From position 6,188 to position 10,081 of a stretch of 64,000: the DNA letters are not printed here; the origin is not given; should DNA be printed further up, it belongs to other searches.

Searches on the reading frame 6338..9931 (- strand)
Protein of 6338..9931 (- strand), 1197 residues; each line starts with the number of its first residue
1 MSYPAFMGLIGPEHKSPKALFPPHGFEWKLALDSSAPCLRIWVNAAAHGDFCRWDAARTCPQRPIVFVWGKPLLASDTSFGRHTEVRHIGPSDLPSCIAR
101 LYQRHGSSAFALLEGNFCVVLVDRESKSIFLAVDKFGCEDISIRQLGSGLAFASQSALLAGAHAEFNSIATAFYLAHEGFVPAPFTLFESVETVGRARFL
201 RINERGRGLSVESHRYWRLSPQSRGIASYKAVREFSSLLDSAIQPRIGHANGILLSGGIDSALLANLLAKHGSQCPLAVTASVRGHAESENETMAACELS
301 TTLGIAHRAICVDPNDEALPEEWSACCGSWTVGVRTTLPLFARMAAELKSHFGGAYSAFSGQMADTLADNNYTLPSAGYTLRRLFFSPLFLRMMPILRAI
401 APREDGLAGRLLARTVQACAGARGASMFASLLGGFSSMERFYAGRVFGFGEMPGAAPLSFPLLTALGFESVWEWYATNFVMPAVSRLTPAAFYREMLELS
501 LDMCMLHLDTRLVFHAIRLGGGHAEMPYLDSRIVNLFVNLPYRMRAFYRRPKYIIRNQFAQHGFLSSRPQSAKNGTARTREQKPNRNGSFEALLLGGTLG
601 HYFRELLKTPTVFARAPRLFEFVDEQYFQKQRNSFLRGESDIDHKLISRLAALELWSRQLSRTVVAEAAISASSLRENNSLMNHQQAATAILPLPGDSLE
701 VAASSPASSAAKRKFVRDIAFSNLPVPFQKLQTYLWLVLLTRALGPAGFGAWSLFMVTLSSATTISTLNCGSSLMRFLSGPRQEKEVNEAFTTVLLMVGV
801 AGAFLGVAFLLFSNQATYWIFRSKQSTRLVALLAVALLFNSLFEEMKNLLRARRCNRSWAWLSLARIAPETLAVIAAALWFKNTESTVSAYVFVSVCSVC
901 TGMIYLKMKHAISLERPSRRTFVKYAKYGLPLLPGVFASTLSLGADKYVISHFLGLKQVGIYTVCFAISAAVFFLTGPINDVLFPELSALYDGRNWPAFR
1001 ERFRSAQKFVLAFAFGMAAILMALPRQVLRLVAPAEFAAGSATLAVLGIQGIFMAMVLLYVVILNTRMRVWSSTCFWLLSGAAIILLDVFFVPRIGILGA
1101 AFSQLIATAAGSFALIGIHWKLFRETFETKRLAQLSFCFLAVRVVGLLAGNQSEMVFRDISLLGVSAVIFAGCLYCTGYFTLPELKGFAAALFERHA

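Call 3: search_protein_families(library=pfam, proteins=[window:6338-9931:-], max_evalue=0.01)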
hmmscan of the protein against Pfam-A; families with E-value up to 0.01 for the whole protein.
window:6338-9931:- (1197 aa): 5 families
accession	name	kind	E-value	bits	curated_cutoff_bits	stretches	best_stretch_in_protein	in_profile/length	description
PF13440.11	Polysacc_synt_3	-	4e-18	66.1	23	1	739-1026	1-277/293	Polysaccharide biosynthesis protein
PF01943.22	Polysacc_synt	-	2.5e-16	60.4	28.2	1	728-989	14-272/274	Polysaccharide biosynthesis protein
PF00733.27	Asn_synthase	-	1.6e-13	51.5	21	1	251-657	20-353/354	Asparagine synthase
PF13537.11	GATase_7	-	3e-07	30.9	25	1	97-159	57-121/123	Glutamine amidotransferase domain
PF13522.11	GATase_6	-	5.3e-06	26.9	27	1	98-154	73-129/130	Glutamine amidotransferase domain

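Call 4: search_protein_families(library=ncbifam, proteins=[window:6338-9931:-], max_evalue=0.01)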
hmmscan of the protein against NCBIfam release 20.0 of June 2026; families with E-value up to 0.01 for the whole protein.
window:6338-9931:- (1197 aa): 8 families
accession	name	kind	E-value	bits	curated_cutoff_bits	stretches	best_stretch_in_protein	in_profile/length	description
TIGR03104.1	trio_amidotrans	equivalog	8.5e-22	77.1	570.1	1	97-276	103-288/589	N-acetylglutaminylglutamine amidotransferase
TIGR01536.1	asn_synth_AEB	equivalog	1.5e-20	73.7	267.1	1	99-316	106-319/517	asparagine synthase (glutamine-hydrolyzing)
TIGR03108.1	eps_aminotran_1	hypoth_equivalog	8.2e-16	57.8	816.9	1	98-316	104-324/628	XrtA/PEP-CTERM system amidotransferase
NF033535.1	lass_lactam_cya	exception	2e-10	39.9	525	1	98-267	104-275/668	lasso peptide isopeptide bond-forming cyclase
NF033561.1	macrolact_Ik_Al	subfamily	4.3e-09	35.5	300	1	98-313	63-277/561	albusnodin/ikarugamycin family macrolactam cyclase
NF050818.1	PolSacchBiosHfsF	equivalog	4.3e-07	29.3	700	1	731-1115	18-399/468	polysaccharide biosynthesis protein HfsF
NF006949.0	PRK09431.1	equivalog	1e-06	27.6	499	1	97-174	102-180/554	asparagine synthase B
NF010587.0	PRK13980.1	equivalog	0.0044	16.2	255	1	253-319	36-101/267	NAD+ synthase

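Call 5: find_homologous_proteins(query=window:6338-9931:-)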
Query window:6338-9931:- (1197 aa): 74 proteins with E <= 0.001 among 8000 candidates.
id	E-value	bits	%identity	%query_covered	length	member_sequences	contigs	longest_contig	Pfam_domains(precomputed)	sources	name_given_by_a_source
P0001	0.0e+0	1097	74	55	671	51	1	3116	PF00733.28,PF13537.12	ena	-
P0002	0.0e+0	1078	72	55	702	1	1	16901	PF00733.28,PF13537.12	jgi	jgi:asparagine synthase/glutamine amidotransferase-like protein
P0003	5.8e-260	884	59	55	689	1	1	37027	PF00733.28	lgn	-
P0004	2.8e-244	832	57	55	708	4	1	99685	PF00733.28,PF13537.12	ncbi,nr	ncbi:MAG TPA: asparagine synthase-related protein [Candidatus Acidoferrales bacterium]|nr:asparagine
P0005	5.0e-229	781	55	55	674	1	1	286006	PF00733.28,PF13537.12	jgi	jgi:Glutamine amidotransferase domain/Asparagine synthase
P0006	8.8e-218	744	54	55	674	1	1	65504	PF00733.28,PF13537.12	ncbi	ncbi:MAG: asparagine synthase-related protein [Candidatus Acidiferrales bacterium]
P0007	2.3e-215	736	54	55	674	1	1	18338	PF00733.28,PF13537.12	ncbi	ncbi:MAG: asparagine synthase-related protein [Candidatus Acidiferrales bacterium]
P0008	1.8e-213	730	52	55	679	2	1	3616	PF00733.28,PF13537.12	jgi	jgi:asparagine synthetase B (glutamine-hydrolysing)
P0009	1.5e-208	713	50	55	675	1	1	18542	PF00733.28,PF13537.12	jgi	jgi:hypothetical protein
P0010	5.9e-205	701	50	56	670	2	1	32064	PF00733.28,PF13537.12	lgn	-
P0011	4.4e-204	699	51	55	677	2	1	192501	PF00733.28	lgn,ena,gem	-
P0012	1.1e-201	691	50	55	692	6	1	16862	PF00733.28,PF13537.12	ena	-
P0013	1.0e-200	687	51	53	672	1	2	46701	PF00733.28,PF13522.12,PF13537.12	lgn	-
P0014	1.1e-199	684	50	54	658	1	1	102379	PF00733.28,PF02540.24,PF13537.12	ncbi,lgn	-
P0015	7.5e-199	681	49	56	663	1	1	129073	PF00733.28,PF13522.12,PF13537.12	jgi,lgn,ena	-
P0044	5.4e-178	612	45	53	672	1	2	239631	PF00733.28,PF13537.12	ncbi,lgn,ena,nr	ncbi:MAG TPA: asparagine synthase-related protein [Candidatus Acidoferrales bacterium]|nr:asparagine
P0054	6.6e-170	585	45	52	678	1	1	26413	PF00733.28,PF13522.12,PF13537.12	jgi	jgi:hypothetical protein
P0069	7.3e-151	522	42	51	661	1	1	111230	PF00733.28,PF13537.12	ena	-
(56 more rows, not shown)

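Call 6: find_encoding_contigs(protein=P0002, flank=6000, max_places=3)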
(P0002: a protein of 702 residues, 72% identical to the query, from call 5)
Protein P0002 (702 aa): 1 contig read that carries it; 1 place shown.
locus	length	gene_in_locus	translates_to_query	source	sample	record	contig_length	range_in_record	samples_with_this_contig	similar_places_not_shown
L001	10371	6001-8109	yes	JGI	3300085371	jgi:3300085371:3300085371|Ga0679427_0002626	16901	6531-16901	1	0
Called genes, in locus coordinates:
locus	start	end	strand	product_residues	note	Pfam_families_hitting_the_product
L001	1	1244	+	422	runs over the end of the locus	PF00155:Aminotran_1_2 (weak), PF01041:DegT_DnrJ_EryC1, PF01053:Cys_Met_Meta_PP (faint)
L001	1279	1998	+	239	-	PF02348:CTP_transf_3, PF12804:NTP_transf_3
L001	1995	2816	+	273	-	PF01488:Shikimate_DH (weak), PF00106:adh_short, PF01370:Epimerase, PF08659:KR, PF13561:adh_short_C2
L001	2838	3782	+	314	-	PF01073:3Beta_HSD (weak), PF01370:Epimerase, PF04321:RmlD_sub_bind, PF16363:GDP_Man_Dehyd, PF02719:Polysacc_synt_2 (weak), PF07993:NAD_binding_4 (weak)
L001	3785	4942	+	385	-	PF13439:Glyco_transf_4, PF13477:Glyco_trans_4_2, PF13579:Glyco_trans_4_4, PF00534:Glycos_transf_1, PF13692:Glyco_trans_1_4, PF13524:Glyco_trans_1_2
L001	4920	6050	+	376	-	PF03102:NeuB, PF08666:SAF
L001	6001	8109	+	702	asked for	PF13537:GATase_7 (weak), PF00733:Asn_synthase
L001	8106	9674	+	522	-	PF01943:Polysacc_synt, PF13440:Polysacc_synt_3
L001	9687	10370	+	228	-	?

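Call 7: find_encoding_contigs(protein=P0001, flank=6000, max_places=3)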
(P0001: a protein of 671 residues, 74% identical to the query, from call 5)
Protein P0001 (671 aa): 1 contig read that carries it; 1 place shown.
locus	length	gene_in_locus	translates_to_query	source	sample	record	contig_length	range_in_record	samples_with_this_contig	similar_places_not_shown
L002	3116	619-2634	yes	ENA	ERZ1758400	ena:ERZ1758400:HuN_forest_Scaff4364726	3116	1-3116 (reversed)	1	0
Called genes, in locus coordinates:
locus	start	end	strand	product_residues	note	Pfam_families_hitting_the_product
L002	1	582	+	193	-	?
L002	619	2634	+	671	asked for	PF13537:GATase_7 (weak), PF00733:Asn_synthase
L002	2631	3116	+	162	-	?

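Call 8: find_encoding_contigs(protein=P0003, flank=6000, max_places=3)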
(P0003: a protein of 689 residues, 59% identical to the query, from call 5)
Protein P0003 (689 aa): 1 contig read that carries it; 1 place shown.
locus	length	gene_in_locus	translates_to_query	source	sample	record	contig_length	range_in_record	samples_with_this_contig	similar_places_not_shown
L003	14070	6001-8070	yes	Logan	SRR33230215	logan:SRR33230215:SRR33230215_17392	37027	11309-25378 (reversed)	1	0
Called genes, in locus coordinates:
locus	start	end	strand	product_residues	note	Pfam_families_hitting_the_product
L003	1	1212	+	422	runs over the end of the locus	PF00155:Aminotran_1_2, PF01041:DegT_DnrJ_EryC1, PF01053:Cys_Met_Meta_PP (weak)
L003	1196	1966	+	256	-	PF02348:CTP_transf_3, PF12804:NTP_transf_3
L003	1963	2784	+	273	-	PF01488:Shikimate_DH (weak), PF00106:adh_short, PF01370:Epimerase, PF08659:KR, PF13561:adh_short_C2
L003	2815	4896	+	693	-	PF01370:Epimerase, PF04321:RmlD_sub_bind, PF16363:GDP_Man_Dehyd, PF13439:Glyco_transf_4, PF13579:Glyco_trans_4_4, PF13477:Glyco_trans_4_2, PF00534:Glycos_transf_1, PF13692:Glyco_trans_1_4, +3 more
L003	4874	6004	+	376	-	PF03102:NeuB, PF08666:SAF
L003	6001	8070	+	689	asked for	PF00733:Asn_synthase (weak)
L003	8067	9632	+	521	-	PF01943:Polysacc_synt, PF13440:Polysacc_synt_3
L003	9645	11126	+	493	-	PF05159:Capsule_synth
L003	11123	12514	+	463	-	-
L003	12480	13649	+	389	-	PF01075:Glyco_transf_9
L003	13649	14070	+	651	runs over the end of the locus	PF13522:GATase_6, PF13537:GATase_7, PF00733:Asn_synthase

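Call 32: find_encoding_contigs(protein=P0044, flank=5000, max_places=1)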
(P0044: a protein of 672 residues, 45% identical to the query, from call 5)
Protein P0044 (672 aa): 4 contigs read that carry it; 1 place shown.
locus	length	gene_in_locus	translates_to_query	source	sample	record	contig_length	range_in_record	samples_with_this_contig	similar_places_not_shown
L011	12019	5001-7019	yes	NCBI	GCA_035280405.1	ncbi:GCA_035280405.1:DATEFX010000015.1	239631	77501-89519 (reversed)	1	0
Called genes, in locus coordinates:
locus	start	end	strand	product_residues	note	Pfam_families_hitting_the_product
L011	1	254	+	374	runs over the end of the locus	PF01408:GFO_IDH_MocA, PF02894:GFO_IDH_MocA_C, PF22725:GFO_IDH_MocA_C3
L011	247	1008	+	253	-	PF02348:CTP_transf_3, PF12804:NTP_transf_3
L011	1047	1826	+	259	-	PF00106:adh_short, PF01370:Epimerase, PF08659:KR, PF13561:adh_short_C2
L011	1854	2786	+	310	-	PF01370:Epimerase, PF04321:RmlD_sub_bind, PF07993:NAD_binding_4 (faint), PF16363:GDP_Man_Dehyd, PF02719:Polysacc_synt_2 (weak)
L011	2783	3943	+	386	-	PF13477:Glyco_trans_4_2, PF13579:Glyco_trans_4_4, PF13439:Glyco_transf_4, PF00534:Glycos_transf_1, PF13692:Glyco_trans_1_4, PF13524:Glyco_trans_1_2 (faint)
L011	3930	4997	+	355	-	PF03102:NeuB, PF08666:SAF (weak)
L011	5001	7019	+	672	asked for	PF13537:GATase_7 (weak), PF00733:Asn_synthase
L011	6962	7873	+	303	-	PF05711:TylF, PF13578:Methyltransf_24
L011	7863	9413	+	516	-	PF01943:Polysacc_synt, PF13440:Polysacc_synt_3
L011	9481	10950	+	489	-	PF05159:Capsule_synth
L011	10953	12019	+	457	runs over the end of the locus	-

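Call 33: find_encoding_contigs(protein=P0054, flank=5000, max_places=1)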
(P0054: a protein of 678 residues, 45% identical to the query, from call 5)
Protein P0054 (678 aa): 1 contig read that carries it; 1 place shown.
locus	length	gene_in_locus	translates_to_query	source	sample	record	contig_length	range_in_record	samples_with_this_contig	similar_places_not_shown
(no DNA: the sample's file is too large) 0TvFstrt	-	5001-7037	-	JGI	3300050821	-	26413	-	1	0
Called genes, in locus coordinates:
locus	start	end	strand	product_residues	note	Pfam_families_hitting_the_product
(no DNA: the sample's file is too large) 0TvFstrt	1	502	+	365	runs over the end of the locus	PF02563:Poly_export, PF10531:SLBB, PF22461:SLBB_2 (weak), PF10531:SLBB, PF22461:SLBB_2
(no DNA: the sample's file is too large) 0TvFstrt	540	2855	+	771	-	PF02706:Wzz, PF13807:GNVR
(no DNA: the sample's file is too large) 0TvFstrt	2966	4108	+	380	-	PF02348:CTP_transf_3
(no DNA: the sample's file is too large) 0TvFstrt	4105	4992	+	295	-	PF03102:NeuB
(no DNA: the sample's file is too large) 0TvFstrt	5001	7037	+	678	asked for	PF13522:GATase_6 (faint), PF13537:GATase_7, PF00733:Asn_synthase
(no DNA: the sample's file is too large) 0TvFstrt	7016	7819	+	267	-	PF13489:Methyltransf_23, PF08242:Methyltransf_12, PF13649:Methyltransf_25 (weak)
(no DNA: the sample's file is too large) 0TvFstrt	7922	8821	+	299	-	-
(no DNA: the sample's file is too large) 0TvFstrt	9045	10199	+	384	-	PF13489:Methyltransf_23, PF02353:CMAS (weak), PF07021:MetW, PF13649:Methyltransf_25, PF13847:Methyltransf_31, PF08241:Methyltransf_11, PF08242:Methyltransf_12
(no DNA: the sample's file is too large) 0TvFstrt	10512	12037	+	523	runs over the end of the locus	PF01943:Polysacc_synt, PF13440:Polysacc_synt_3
